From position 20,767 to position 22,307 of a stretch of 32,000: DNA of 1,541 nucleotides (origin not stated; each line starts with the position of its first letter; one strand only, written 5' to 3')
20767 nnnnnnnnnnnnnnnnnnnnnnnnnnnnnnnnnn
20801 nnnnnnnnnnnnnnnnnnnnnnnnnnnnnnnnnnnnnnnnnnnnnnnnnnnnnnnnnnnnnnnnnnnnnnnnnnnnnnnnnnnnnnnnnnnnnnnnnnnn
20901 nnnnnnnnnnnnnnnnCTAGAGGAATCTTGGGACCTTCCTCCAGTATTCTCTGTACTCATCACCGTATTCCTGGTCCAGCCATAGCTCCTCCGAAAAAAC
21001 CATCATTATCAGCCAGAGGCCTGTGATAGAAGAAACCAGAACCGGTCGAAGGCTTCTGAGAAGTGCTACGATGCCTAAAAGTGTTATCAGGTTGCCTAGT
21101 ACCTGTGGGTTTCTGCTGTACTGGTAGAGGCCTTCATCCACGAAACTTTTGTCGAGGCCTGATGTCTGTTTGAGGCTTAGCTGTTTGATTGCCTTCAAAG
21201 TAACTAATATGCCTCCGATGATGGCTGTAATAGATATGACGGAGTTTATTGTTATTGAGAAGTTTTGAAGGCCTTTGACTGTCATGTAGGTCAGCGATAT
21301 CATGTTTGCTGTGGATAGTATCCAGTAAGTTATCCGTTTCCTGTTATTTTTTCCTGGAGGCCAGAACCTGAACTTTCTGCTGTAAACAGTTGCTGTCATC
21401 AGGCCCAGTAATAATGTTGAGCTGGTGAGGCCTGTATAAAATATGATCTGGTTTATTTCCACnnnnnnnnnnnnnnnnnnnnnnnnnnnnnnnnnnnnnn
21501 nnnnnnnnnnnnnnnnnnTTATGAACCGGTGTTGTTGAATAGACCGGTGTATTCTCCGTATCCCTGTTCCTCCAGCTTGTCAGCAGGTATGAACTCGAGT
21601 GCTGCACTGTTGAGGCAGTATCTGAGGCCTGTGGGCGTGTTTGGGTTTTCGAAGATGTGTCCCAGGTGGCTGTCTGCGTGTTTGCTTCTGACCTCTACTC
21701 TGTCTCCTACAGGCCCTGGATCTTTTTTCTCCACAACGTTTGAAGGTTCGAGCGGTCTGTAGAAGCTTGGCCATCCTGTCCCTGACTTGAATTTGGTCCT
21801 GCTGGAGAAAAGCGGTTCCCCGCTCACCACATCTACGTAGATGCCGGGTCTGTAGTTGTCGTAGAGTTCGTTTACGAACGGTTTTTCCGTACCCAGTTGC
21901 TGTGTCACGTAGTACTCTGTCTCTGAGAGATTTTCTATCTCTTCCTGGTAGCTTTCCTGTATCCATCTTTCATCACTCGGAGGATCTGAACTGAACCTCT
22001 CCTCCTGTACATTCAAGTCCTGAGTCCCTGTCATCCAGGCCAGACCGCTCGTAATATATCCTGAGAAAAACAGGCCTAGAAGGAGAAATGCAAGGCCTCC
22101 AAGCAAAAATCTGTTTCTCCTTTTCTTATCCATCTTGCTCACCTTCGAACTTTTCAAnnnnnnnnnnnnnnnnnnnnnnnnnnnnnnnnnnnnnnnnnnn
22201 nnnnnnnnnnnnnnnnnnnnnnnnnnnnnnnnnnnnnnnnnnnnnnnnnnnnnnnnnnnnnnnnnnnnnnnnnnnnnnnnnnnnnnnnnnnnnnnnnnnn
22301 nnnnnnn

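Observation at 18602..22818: Complete module for methionine-sulfoxide repair outside the cytoplasm, with uncharacterised partners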

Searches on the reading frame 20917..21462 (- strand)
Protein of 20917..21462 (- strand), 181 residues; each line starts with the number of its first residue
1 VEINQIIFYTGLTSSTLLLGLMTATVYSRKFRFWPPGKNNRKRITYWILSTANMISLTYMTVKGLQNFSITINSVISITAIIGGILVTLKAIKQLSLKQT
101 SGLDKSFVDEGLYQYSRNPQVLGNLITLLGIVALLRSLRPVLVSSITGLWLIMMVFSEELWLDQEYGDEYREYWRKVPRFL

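Call 3: search_protein_families(library=pfam, proteins=[window:20917-21462:-], max_evalue=0.01)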
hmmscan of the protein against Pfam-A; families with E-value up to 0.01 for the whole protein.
window:20917-21462:- (181 aa): 3 families
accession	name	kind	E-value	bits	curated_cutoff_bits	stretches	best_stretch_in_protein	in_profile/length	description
PF04191.18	PEMT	-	5.4e-10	40.1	25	1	75-168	4-104/105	Phospholipid methyltransferase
PF06966.17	DUF1295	-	3.2e-06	27.2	20.4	1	53-176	99-234/235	Protein of unknown function (DUF1295)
PF04140.19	ICMT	-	0.0053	17.6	24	1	102-153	30-82/95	Isoprenylcysteine carboxyl methyltransferase (ICMT) family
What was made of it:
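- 20917..21462 (-): ICMT/PEMT-superfamily polytopic membrane protein, 181 aa. Probably a SAM-dependent methyltransferase; substrate unknown. PEMT 40.1 bits (cut-off 25), DUF1295 27.2, ICMT 17.6 (below cut-off 24) (call 3).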

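Call 4: search_protein_families(library=ncbifam, proteins=[window:20917-21462:-], max_evalue=0.01)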
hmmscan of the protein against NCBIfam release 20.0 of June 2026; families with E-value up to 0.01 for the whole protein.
window:20917-21462:- (181 aa): 3 families
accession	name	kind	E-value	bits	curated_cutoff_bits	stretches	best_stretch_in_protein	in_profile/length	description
TIGR04571.1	LmtA_Leptospira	exception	1.2e-07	31.8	325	1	92-181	72-163/252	lipid A Kdo2 1-phosphate O-methyltransferase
NF045656.1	MeththiolMtaseMddA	equivalog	3.8e-05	23.1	270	1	95-179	153-235/238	methanethiol S-methyltransferase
NF040696.1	isopcys_mtase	equivalog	0.00038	20.4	160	1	105-180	110-186/190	protein-S-isoprenylcysteine O-methyltransferase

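Call 34: find_homologous_proteins(query=window:20917-21462:-, max_evalue=0.001)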
Query window:20917-21462:- (181 aa): 43 proteins with E <= 0.001 among 205 candidates.
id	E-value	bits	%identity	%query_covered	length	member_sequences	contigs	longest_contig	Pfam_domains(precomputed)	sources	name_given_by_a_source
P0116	1.1e-110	385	99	100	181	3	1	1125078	PF06966.18,PF04191.19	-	-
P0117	9.2e-109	379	97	100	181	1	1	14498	PF06966.18,PF04191.19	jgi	-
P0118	1.9e-105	368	95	100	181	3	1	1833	PF06966.18,PF04191.19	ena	-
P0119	9.8e-61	223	56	100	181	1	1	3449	PF06966.18,PF04191.19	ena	-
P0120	6.2e-58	214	53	100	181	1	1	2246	PF06966.18,PF04191.19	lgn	-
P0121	4.3e-57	211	56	100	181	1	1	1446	PF06966.18,PF04191.19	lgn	-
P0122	5.5e-57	211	53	100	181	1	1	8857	PF06966.18,PF04191.19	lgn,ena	-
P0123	5.6e-55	204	53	100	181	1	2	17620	PF06966.18,PF04191.19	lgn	-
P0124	1.9e-54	202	52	100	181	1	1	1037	PF06966.18,PF04191.19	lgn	-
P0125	3.4e-53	198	52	100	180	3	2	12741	PF04191.19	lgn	-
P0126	4.5e-53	198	52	100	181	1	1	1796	PF06966.18,PF04191.19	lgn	-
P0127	2.3e-50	189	50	100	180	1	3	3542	PF06966.18,PF04191.19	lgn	-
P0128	8.2e-50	187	51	100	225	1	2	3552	PF04191.19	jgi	jgi:protein-S-isoprenylcysteine O-methyltransferase Ste14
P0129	1.0e-49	187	52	85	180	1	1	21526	PF04191.19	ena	-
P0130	1.2e-49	187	49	100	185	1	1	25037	PF04191.19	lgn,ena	-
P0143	1.7e-15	75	28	100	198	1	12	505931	PF04140.20,PF06966.18,PF04191.19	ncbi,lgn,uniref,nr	ncbi:isoprenylcysteine carboxylmethyltransferase family protein (plasmid) [Haloferax mediterranei AT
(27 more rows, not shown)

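Call 35: find_encoding_contigs(protein=P0129, flank=10000, max_places=2)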
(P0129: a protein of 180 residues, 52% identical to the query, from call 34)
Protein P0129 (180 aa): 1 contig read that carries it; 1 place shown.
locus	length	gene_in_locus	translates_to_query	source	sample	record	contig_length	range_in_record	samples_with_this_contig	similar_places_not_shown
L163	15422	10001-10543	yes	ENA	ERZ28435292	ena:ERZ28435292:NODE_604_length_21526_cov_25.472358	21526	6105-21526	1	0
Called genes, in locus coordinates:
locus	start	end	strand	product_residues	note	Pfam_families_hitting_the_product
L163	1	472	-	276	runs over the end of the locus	-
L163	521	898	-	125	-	-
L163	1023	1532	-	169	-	PF01625:PMSR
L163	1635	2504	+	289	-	-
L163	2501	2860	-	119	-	-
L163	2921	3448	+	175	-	-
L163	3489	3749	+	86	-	-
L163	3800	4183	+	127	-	PF03625:DUF302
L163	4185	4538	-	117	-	-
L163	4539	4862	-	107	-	-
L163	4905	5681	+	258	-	-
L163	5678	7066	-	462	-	PF07992:Pyr_redox_2, PF13738:Pyr_redox_3, PF00070:Pyr_redox, PF02852:Pyr_redox_dim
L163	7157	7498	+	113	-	PF13686:DrsE_2 (weak), PF02635:DsrE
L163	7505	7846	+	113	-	PF02635:DsrE (weak)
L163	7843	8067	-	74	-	-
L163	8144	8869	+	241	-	PF04784:DUF547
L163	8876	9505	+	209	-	PF01641:SelR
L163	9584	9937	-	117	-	PF01638:HxlR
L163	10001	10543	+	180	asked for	PF04191:PEMT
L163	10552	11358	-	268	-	PF01370:Epimerase, PF13460:NAD_binding_10 (weak)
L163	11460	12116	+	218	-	PF01625:PMSR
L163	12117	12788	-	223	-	PF02683:DsbD_TM, PF13386:DsbD_2 (weak)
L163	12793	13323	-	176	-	PF08534:Redoxin (weak), PF00085:Thioredoxin (weak)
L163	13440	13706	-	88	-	-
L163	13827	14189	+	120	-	PF01638:HxlR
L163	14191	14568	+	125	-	PF01982:CTP-dep_RFKase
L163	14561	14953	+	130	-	-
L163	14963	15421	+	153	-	?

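Call 36: find_encoding_contigs(protein=P0130, flank=10000, max_places=2)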
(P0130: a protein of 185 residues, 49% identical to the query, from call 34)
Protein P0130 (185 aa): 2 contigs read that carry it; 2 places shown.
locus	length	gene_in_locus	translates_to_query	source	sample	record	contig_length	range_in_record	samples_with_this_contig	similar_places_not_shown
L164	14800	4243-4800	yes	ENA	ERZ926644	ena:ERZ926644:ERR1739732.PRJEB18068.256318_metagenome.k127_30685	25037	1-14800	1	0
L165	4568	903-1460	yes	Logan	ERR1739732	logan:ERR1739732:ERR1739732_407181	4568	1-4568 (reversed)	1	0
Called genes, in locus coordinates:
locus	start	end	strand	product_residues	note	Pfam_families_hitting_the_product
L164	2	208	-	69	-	?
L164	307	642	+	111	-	PF02635:DsrE (weak)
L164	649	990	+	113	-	PF02635:DsrE (weak)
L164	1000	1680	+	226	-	PF04784:DUF547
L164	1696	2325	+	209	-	PF01641:SelR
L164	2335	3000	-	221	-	PF03853:YjeF_N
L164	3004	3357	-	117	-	PF01638:HxlR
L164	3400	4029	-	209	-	-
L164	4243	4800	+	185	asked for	PF04191:PEMT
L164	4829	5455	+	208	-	PF04199:Cyclase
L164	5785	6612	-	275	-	PF01370:Epimerase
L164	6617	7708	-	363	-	PF11376:DUF3179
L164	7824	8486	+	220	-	PF01625:PMSR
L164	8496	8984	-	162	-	-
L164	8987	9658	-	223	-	-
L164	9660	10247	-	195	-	PF08534:Redoxin (weak)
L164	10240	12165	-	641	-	PF00723:Glyco_hydro_15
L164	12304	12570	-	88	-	-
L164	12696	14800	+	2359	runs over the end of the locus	PF00082:Peptidase_S8, PF13517:FG-GAP_3 (faint)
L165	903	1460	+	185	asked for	PF04191:PEMT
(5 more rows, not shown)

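Call 37: find_encoding_contigs(protein=P0123, flank=10000, max_places=2)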
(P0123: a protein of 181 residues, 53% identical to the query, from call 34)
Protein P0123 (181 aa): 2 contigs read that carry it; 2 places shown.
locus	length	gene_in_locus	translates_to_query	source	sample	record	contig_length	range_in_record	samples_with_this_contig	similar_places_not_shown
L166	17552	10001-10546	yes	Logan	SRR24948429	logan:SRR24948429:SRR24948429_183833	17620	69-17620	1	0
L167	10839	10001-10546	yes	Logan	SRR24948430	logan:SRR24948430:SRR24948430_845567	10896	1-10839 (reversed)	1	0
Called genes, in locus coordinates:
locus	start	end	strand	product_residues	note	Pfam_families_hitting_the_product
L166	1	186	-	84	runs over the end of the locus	?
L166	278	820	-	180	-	-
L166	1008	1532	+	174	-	-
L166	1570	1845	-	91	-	-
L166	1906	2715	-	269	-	-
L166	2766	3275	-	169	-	PF01625:PMSR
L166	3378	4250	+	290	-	-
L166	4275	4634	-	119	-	-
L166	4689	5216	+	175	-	-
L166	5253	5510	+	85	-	-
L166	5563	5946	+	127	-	PF03625:DUF302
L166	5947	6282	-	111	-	-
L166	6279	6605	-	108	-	-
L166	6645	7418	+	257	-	PF00561:Abhydrolase_1 (faint), PF20408:Abhydrolase_11 (faint)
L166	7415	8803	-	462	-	PF07992:Pyr_redox_2, PF13738:Pyr_redox_3, PF13434:Lys_Orn_oxgnase (faint), PF00070:Pyr_redox, PF02852:Pyr_redox_dim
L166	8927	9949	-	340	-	PF01638:HxlR, PF03853:YjeF_N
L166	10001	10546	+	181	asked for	PF06966:DUF1295 (weak), PF04191:PEMT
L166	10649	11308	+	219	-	PF01625:PMSR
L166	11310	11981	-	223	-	PF02683:DsbD_TM, PF13386:DsbD_2 (weak)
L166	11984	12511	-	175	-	PF08534:Redoxin (weak), PF00085:Thioredoxin (faint)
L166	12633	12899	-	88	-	-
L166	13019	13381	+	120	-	PF01638:HxlR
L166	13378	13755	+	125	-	PF01982:CTP-dep_RFKase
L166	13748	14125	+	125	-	-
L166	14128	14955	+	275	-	-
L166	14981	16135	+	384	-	PF01966:HD, PF19276:HD_assoc_2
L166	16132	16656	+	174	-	-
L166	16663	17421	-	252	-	PF19458:DUF5995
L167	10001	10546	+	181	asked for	PF06966:DUF1295 (weak), PF04191:PEMT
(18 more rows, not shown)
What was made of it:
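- One or two HxlR regulators are embedded in the cluster in relatives (calls 35-37).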

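Call 53: search_protein_families(library=pfam, proteins=[L164:8496-8984:-, L164:3400-4029:-, L163:7843-8067:-], max_evalue=0.001)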
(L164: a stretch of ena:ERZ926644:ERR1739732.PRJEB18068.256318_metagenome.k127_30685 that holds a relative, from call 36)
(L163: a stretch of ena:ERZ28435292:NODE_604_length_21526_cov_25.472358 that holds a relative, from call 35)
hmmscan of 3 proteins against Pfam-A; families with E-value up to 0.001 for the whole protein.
L164:8496-8984:- (162 aa): 0 families

L164:3400-4029:- (209 aa): 0 families

L163:7843-8067:- (74 aa): 0 families

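Call 74: search_solved_structures(query=window:20917-21462:-, max_evalue=1, show_alignments=2)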
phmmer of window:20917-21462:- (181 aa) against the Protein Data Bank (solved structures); distinct sequences matched with E-value up to 1: 1.
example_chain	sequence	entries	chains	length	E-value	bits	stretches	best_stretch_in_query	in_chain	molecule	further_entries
4a2n_B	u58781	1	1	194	0.043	17.1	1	90-179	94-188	ISOPRENYLCYSTEINE CARBOXYL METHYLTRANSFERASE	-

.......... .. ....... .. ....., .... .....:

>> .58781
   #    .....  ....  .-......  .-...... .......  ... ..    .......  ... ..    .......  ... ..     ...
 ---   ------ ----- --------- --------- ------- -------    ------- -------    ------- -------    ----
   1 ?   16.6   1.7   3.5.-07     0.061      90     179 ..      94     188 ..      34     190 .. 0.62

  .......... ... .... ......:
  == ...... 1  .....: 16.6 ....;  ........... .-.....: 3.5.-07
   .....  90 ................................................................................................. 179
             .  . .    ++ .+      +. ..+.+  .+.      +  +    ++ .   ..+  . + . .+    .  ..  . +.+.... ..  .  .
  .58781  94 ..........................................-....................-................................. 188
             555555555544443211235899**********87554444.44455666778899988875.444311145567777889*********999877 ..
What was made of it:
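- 20917..21462 (-): The only PDB match is Ma-ICMT 4A2N, which shares the cofactor-region motif (call 74).
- On ICMT (protein-S-isoprenylcysteine O-methyltransferase): Ma-ICMT 4A2N only at E 0.043 (calls 3, 4, 74).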

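Call 76: find_encoding_contigs(protein=P0143, flank=5000, max_places=2)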
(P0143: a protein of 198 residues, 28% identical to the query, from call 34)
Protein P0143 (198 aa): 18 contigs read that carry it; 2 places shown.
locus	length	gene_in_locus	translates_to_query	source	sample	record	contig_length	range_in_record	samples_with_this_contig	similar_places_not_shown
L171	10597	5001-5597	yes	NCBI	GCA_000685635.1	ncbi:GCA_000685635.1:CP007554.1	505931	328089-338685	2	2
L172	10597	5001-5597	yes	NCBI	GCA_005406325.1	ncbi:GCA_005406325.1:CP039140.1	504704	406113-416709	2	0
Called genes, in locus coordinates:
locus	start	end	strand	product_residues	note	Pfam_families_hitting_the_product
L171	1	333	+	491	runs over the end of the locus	PF03553:Na_H_antiporter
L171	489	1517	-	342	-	PF00296:Bac_luciferase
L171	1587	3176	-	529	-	PF12698:ABC2_membrane_3 (weak)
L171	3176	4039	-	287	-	PF00005:ABC_tran, PF13304:AAA_21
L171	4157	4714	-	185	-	PF24278:HVO_0513_N, PF04967:HTH_10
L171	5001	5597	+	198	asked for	PF04140:ICMT (faint), PF06966:DUF1295 (weak), PF04191:PEMT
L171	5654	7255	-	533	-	PF00801:PKD, PF18911:PKD_4, PF22352:K319L-like_PKD (faint), PF21027:Sde0182_C (faint), PF00801:PKD, PF18911:PKD_4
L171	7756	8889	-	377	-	PF00285:Citrate_synt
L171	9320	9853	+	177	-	PF13404:HTH_AsnC-type, PF13412:HTH_24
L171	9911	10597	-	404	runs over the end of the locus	PF01497:Peripla_BP_2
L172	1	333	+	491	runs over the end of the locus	PF03553:Na_H_antiporter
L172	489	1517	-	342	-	PF00296:Bac_luciferase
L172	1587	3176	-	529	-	PF12698:ABC2_membrane_3 (weak)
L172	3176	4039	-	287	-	PF00005:ABC_tran, PF13304:AAA_21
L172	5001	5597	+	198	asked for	PF04140:ICMT (faint), PF06966:DUF1295 (weak), PF04191:PEMT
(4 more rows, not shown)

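Call 77: find_encoding_contigs(protein=P0125, flank=10000, max_places=2)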
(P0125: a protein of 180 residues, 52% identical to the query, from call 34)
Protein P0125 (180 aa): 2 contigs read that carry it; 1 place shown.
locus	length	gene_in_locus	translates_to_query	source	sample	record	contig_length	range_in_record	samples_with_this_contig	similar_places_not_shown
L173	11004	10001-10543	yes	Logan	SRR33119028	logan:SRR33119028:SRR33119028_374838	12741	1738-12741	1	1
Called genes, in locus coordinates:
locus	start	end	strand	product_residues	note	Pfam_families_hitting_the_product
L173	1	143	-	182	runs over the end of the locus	-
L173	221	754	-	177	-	PF01625:PMSR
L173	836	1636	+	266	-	-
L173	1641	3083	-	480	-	-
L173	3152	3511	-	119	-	-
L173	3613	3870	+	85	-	-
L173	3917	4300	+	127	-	PF03625:DUF302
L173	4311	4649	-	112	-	-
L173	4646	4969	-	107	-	-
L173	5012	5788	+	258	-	PF00561:Abhydrolase_1, PF12697:Abhydrolase_6 (weak), PF09752:ABHD18 (weak)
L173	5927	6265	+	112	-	PF02635:DsrE (weak)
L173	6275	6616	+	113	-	PF02635:DsrE (weak)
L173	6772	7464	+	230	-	PF04784:DUF547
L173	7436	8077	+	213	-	PF01641:SelR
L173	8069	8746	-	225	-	PF03853:YjeF_N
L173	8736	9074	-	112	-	PF01638:HxlR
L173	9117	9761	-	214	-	-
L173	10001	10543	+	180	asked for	PF04191:PEMT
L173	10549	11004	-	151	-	?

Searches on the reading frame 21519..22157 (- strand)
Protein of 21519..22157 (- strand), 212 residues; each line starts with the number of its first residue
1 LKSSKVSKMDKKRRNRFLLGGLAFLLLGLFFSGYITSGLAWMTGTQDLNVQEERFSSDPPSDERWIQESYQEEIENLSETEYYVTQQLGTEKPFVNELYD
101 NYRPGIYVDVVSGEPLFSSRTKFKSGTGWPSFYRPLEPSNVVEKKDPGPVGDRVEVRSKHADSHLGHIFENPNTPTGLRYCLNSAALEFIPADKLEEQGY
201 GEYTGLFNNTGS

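Call 3: search_protein_families(library=pfam, proteins=[window:21519-22157:-], max_evalue=0.01)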
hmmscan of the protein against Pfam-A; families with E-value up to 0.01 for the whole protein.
window:21519-22157:- (212 aa): 1 family
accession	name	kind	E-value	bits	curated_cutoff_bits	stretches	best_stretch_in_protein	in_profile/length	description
PF01641.26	SelR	-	2.6e-41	140.7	24.9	1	77-191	1-116/116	SelR domain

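Call 4: search_protein_families(library=ncbifam, proteins=[window:21519-22157:-], max_evalue=0.01)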
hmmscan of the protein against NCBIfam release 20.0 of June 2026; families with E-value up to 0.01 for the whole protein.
window:21519-22157:- (212 aa): 4 families
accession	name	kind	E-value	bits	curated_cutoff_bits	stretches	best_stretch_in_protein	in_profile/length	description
TIGR00357.1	TIGR00357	equivalog_domain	3.2e-49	166.4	113.05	1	69-200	3-134/134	peptide-methionine (R)-S-oxide reductase MsrB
NF010625.0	PRK14018.1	equivalog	1.4e-48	165.7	522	1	67-204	379-517/521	bifunctional peptide-methionine (S)-S-oxide reductase MsrA/peptide-methionine (R)-S-oxide reductase MsrB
NF004042.0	PRK05550.1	equivalog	6.3e-40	137.1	330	1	69-198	3-130/293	bifunctional methionine sulfoxide reductase B/A protein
NF004036.0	PRK05508.1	equivalog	9.3e-23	80.3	179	1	73-192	2-119/121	methionine-R-sulfoxide reductase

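Call 32: find_related_loci(query=window:21519-22157:-, collection=metagenome_contigs, flank=10000)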
Query window:21519-22157:- (212 aa) in metagenome_contigs; peptide patterns used: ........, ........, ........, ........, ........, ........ (x = any residue, [..] = any of these).
600 stretches matched a pattern (row limit reached: there are more); 558 encode a relative of the query (tblastn E <= 1e-3); the best 80 are kept; 80 distinct loci.
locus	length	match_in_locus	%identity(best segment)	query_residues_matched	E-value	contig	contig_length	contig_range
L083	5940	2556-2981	63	65-207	3e-57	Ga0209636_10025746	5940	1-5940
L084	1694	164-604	58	61-207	1e-58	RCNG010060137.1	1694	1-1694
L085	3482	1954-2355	66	75-208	6e-56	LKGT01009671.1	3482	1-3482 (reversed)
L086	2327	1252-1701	60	60-209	2e-56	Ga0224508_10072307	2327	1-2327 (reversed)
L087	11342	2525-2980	59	57-208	1e-55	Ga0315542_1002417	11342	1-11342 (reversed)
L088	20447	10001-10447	60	61-209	1e-55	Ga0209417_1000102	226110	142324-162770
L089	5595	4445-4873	62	65-207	1e-55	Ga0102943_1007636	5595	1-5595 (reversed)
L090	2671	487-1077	51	10-209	9e-56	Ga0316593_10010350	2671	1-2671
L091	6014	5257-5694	60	62-207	7e-55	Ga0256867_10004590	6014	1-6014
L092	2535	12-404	65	77-207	5e-55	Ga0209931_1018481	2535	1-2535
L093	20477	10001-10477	57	52-207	1e-54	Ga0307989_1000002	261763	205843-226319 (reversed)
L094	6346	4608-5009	66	75-208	1e-54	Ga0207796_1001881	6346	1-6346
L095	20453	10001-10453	60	57-207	1e-54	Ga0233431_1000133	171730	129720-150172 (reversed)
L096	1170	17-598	49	3-210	3e-57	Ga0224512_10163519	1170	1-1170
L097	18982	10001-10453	61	60-207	5e-54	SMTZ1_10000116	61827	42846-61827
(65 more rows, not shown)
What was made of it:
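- Tried and rejected: Metagenome scan with MsrB (call 32).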
